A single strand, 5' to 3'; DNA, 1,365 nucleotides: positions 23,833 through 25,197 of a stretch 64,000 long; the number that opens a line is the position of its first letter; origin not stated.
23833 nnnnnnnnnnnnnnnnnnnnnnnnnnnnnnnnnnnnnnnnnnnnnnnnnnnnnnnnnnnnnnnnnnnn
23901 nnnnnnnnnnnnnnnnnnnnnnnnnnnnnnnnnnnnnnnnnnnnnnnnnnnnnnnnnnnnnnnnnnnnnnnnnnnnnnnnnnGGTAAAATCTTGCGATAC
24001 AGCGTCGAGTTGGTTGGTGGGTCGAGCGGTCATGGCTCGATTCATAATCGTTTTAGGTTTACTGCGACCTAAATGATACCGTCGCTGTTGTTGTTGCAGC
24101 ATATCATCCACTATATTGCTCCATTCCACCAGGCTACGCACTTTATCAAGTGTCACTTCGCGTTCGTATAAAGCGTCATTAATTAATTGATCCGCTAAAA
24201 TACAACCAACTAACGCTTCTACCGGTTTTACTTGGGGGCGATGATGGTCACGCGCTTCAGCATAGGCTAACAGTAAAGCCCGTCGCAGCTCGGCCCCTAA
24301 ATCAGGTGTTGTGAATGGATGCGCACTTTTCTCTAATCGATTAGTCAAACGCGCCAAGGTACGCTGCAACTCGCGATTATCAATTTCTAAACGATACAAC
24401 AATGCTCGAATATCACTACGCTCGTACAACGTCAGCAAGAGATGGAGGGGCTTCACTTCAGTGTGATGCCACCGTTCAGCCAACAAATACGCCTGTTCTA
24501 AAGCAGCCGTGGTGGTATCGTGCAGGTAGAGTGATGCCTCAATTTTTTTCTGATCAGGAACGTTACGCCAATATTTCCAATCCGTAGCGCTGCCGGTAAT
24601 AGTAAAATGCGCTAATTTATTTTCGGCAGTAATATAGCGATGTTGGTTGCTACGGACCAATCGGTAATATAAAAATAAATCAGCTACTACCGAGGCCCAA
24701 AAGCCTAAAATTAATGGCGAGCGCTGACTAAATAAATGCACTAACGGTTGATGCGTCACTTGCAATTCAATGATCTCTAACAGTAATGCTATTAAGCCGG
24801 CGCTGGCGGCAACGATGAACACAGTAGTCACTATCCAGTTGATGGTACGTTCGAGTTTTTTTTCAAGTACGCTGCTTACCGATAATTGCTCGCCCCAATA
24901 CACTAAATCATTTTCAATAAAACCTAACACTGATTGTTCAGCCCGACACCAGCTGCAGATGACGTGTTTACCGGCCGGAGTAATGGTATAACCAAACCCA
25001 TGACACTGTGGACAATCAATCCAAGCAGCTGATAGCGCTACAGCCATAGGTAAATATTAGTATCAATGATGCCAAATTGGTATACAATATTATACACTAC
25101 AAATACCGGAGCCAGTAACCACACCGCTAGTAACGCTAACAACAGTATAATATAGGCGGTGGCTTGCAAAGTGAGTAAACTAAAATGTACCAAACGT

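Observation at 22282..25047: Membrane-anchored Clp/Hsp100 unfoldase with an N-terminal zinc ribbon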

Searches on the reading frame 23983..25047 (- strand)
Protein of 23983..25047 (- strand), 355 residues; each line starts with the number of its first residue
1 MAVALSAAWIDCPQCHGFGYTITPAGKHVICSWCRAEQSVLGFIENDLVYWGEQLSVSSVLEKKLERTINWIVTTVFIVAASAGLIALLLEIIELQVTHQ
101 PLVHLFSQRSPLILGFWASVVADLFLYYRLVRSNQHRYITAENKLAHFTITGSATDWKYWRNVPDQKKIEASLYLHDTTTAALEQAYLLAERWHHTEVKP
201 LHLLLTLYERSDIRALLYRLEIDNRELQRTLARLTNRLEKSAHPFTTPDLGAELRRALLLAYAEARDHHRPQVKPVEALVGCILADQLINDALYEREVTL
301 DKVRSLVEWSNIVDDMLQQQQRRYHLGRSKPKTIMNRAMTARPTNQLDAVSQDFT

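Call 29: find_related_loci(query=A1, collection=genome_contigs, flank=4000)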
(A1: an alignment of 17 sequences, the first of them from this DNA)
Query A1 (355 aa) in genome_contigs; peptide patterns used: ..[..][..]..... (x = any residue, [..] = any of these).
33 stretches matched a pattern; 24 encode a relative of the query (tblastn E <= 1e-3); 24 distinct loci.
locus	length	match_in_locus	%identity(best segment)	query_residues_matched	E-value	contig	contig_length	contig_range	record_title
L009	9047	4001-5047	45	8-355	1e-110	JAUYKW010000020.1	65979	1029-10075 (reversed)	MAG: bacterium isolate C24_metabat.bin.218 C24_k141_386912, whole genome shotgun sequence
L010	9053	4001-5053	46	6-355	2e-108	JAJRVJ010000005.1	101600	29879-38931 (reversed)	MAG: Patescibacteria group bacterium isolate Dive96_bin10.367 k141_454725, whole genome shotgun sequence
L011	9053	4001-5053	41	5-355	4e-87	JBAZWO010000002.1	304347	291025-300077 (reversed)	MAG: Patescibacteria group bacterium isolate SO_2017_GW1_34 NODE_279_length_304347_cov_5.954543_OW334_2017, whole genome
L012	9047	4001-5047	30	6-355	4e-56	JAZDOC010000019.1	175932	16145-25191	MAG: Patescibacteria group bacterium isolate MEGAHIT-group-0.747 k141_21069194, whole genome shotgun sequence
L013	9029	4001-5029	29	12-355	2e-55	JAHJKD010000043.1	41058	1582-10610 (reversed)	MAG: Patescibacteria group bacterium isolate Modern_marine_rock_biofilm.mb.65 Modern_marine_rock.mb.65_k141_738368, whol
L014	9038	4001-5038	33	3-355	8e-53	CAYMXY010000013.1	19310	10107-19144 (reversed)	MAG TPA_asm: uncultured Gammaproteobacteria bacterium isolate SRP090828_co3_45 genome assembly, contig: NODE_459_length_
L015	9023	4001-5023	29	12-355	2e-52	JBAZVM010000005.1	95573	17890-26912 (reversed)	MAG: Patescibacteria group bacterium isolate SO_2017_GW1_252 NODE_1467_length_95573_cov_2.121839_OW334_2017, whole genom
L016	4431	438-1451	34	10-355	3e-52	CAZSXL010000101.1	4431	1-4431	MAG TPA_asm: uncultured Gammaproteobacteria bacterium isolate SRP302447_co1_140 genome assembly, contig: NODE_57472_leng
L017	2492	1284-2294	30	10-355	1e-48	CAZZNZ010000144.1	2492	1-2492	MAG TPA_asm: uncultured Gammaproteobacteria bacterium isolate SRP192515_co1_29 genome assembly, contig: NODE_52762_lengt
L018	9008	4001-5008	31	10-355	1e-47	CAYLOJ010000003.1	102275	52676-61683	MAG TPA_asm: uncultured Gammaproteobacteria bacterium isolate SRP278252_co2_2 genome assembly, contig: NODE_279_length_1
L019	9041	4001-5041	30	10-355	1e-47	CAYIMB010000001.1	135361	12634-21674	MAG TPA_asm: uncultured Gammaproteobacteria bacterium isolate ERP119705_co25_35 genome assembly, contig: NODE_33_length_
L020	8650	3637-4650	33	10-355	7e-46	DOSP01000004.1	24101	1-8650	MAG TPA_asm: Candidatus Kerfeldbacteria bacterium isolate UBA9570 contig_6080, whole genome shotgun sequence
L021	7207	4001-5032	32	6-355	3e-45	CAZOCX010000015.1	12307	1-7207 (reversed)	MAG TPA_asm: uncultured Gammaproteobacteria bacterium isolate binchicken_co144_210 genome assembly, contig: NODE_10724_l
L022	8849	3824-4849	29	10-355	3e-43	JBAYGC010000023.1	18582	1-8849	MAG: Patescibacteria group bacterium isolate SO_2016_GW1_116 scaffold05136_OW334_2016, whole genome shotgun sequence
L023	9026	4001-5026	27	10-355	1e-41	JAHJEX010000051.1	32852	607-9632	MAG: Patescibacteria group bacterium isolate Modern_marine_glass_biofilm.mb.144 Modern_marine_gla.mb.144_k141_606832, wh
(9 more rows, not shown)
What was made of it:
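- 24016..24150 (-): Family-specific N-D1 connector: long helix 300-328, then the near-invariant motif K330-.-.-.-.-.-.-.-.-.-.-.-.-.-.344. The motif was specific enough to serve as the genome scan pattern (call 29).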

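Call 45: predict_structure(alignment_id=A1)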
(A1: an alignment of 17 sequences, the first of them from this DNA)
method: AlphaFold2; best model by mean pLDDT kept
length: 355 residues; sequences in the alignment: 17
mean_pLDDT: 85.9   pTM: 0.80
mean pLDDT of the five models: 85.9, 85.2, 84.8, 83.5, 82.7
residues with pLDDT >= 90: 171; 70-90: 147; 50-70: 21; < 50: 16
segments of 3 or more residues with pLDDT < 50: 1-3, 346-348, 350-355
pLDDT, mean of each block of 10 residues (from residue 1): 69 92 84 90 94 87 89 91 92 89 82 90 90 81 89 91 94 93 94 91 94 90 88 87 77 94 93 95 94 91 90 86 75 52 51 44
secondary structure, 60 per line:
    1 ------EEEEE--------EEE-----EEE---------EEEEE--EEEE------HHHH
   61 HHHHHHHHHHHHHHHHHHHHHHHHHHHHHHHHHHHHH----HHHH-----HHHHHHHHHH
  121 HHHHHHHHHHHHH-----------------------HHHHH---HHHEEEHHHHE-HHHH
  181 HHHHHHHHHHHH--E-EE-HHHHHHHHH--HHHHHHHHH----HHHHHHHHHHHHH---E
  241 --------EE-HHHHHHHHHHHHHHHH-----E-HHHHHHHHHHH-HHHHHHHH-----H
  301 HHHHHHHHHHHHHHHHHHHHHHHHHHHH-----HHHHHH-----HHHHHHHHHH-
elements in order: E7-11 E20-22 E28-30 E40-44 E47-50 H57-97 H102-105 H111-133 H157-161 E168-170 H171-174 H177-192 H200-208 H211-219 H224-236 H252-267 H275-285 H287-294 H300-328 H334-339 H345-354
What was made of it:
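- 24757..24846 (-): TM helix 1, residues 68-97. AF2 helix 57-97 (call 45).
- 24016..24150 (-): AF2 helix 300-328 (call 45).
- Checked: AlphaFold2 on residues 1-355 (pLDDT 85.9, pTM 0.80) gives helices at 57-97 and 111-133 (call 45).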

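Call 48: fold_search(model_id=the predicted structure, library=pdb)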
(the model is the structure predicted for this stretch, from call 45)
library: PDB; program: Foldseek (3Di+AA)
matches with E <= 10: 216; with E <= 0.001: 60
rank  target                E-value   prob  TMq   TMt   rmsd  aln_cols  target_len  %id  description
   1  4irf_A                1.1e-06  1.00  0.36  0.84   2.6       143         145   20  Preliminary structural investigations of a malarial protein secretion system (released 2014-04-16)
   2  4iod_C                2.4e-06  1.00  0.35  0.82   2.5       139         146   21  Preliminary structural investigations of a malarial protein secretion system. (released 2014-04-23)
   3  4iod_A                3.4e-06  1.00  0.36  0.82   2.5       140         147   21  Preliminary structural investigations of a malarial protein secretion system. (released 2014-04-23)
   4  4irf_B                3.8e-06  1.00  0.36  0.83   2.5       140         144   21  Preliminary structural investigations of a malarial protein secretion system (released 2014-04-16)
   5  1khy_D                3.9e-05  1.00  0.36  0.87   1.8       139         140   21  The Crystal Structure of ClpB N Terminal Domain, Implication to the Peptide Binding Function of ClpB (released 2002-12-04)
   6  1r6o_B                4.1e-05  1.00  0.34  0.81   2.7       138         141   20  ATP-dependent Clp protease ATP-binding subunit clpA/ATP-dependent Clp protease adaptor protein clpS (released 2005-02-15)
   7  1k6k                  6.0e-05  1.00  0.34  0.81   2.7       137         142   19  Crystal Structure of ClpA, an AAA+ Chaperone-like Regulator of ClpAP protease implication to the functional difference o (released 2002-09-27)
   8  4p15                  6.0e-05  1.00  0.32  0.77   2.5       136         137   23  Structure of the ClpC N-terminal domain from an alkaliphilic Bacillus lehensis G1 species (released 2014-07-30)
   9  1khy_B                6.4e-05  1.00  0.35  0.89   1.8       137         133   20  The Crystal Structure of ClpB N Terminal Domain, Implication to the Peptide Binding Function of ClpB (released 2002-12-04)
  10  9kkx_D                7.1e-05  1.00  0.35  0.76   2.9       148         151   20  Strigolactone-induced ASK1-MAX2-HTL7-SMAX1 complex (Class 1) with covalently bound D-ring (released 2025-09-17)
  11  2k77_MODEL_1_A        7.5e-05  1.00  0.34  0.78   2.5       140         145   21  NMR solution structure of the Bacillus subtilis ClpC N-domain (released 2009-04-28)
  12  1mg9_B                7.9e-05  1.00  0.35  0.83   1.9       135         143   20  The structural basis of ClpS-mediated switch in ClpA substrate recognition (released 2002-11-27)
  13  2y1r_A                8.7e-05  1.00  0.33  0.76   2.9       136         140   21  Structure of MecA121 & ClpC N-domain complex (released 2011-03-16)
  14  1lzw_B                9.2e-05  1.00  0.34  0.78   2.6       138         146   20  Structural basis of ClpS-mediated switch in ClpA substrate recognition (released 2002-11-27)
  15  6ucr                  9.2e-05  1.00  0.37  0.80   3.0       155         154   17  Structure of ClpC1-NTD L92S L96P (released 2020-05-13)
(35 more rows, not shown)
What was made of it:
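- Closest known: PTEX HSP101-EXP2. Same: The HSP101 N-domain is the top Foldseek hit (4irf, E 1e-6; call 48).
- Closest known: SMAX1/D53-type Clp-like proteins. Same: N-domain fold match (9kkx, call 48).
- Full substrate-binding-type N-domain (call 48). The best structural match of the N-domain is Plasmodium HSP101 of the PTEX translocon, by a small margin over ClpB (call 48). Its N-domain also appears among the Foldseek hits (9kkx, call 48).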

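Call 56: search_protein_families(library=pfam, alignment_id=A1, max_evalue=1)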
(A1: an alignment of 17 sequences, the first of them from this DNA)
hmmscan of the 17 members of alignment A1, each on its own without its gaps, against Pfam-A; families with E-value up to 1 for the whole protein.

A. member 1, seq(355 aa): 4 families
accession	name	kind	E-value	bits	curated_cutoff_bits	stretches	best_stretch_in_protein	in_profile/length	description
PF02861.25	Clp_N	-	1.7e-05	25.3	20.7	1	186-234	1-51/53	Clp amino terminal domain, pathogenicity island component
PF15777.11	Anti-TRAP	-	0.093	13.2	32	1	8-30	29-51/59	Tryptophan RNA-binding attenuator protein inhibitory protein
PF10038.14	DUF2274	-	0.11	13.3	23.8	1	249-296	20-66/69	Protein of unknown function (DUF2274)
PF20376.4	DUF6671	-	0.28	11.4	23.8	1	11-41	152-183/217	Domain of unknown function (DUF6671)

B. families by the number of members that match (of 17 scanned): 50 families (the first 25 are shown)
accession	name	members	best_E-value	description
PF02861.25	Clp_N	15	4.5e-08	Clp amino terminal domain, pathogenicity island component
PF15777.11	Anti-TRAP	10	0.0016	Tryptophan RNA-binding attenuator protein inhibitory protein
PF00684.25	DnaJ_CXXCXGXG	9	0.017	DnaJ central domain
PF22191.2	IBR_1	7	0.0027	IBR domain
PF23733.2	GRXCR1-2_C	4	0.039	GRXCR1/2, C-terminal domain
PF20376.4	DUF6671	4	0.071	Domain of unknown function (DUF6671)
PF12760.12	Zn_ribbon_IS1595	3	0.047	Transposase zinc-ribbon domain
PF14319.11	Zn_Tnp_IS91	3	0.064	Transposase zinc-binding domain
PF10080.14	FtrD-like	2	0.023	Membrane iron-sulfur containing protein FtrD-like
PF08273.17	Zn_Ribbon_Prim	2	0.073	Zinc-binding domain of primase-helicase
PF13717.11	Zn_ribbon_4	2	0.15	zinc-ribbon domain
PF01292.26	Ni_hydr_CYTB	1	0.00059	Prokaryotic cytochrome b561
PF10601.15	zf-LITAF-like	1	0.0051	LITAF-like zinc ribbon domain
PF18895.5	T4SS_pilin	1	0.014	Type IV secretion system pilin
PF07460.16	NUMOD3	1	0.028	NUMOD3 motif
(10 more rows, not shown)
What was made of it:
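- Checked: Sub-threshold Pfam hits to Anti-TRAP (10/17 members) and DnaJ_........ (9/17) point the same way (call 56).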

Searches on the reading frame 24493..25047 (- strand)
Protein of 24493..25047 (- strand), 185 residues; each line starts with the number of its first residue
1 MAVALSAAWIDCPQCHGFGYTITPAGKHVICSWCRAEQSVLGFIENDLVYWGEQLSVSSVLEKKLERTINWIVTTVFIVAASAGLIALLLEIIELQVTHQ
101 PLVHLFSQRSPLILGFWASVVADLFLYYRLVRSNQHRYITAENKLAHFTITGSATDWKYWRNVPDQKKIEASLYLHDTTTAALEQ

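Call 22: find_homologous_proteins(query=window:24493-25047:-, max_evalue=0.001)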
Query seq(185 aa): 216 candidates shared short words with the query, none scored E <= 0.001.
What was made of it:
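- Tried and rejected: Homology search with residues 1-185 alone returned nothing, not even the self-hit (call 22).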
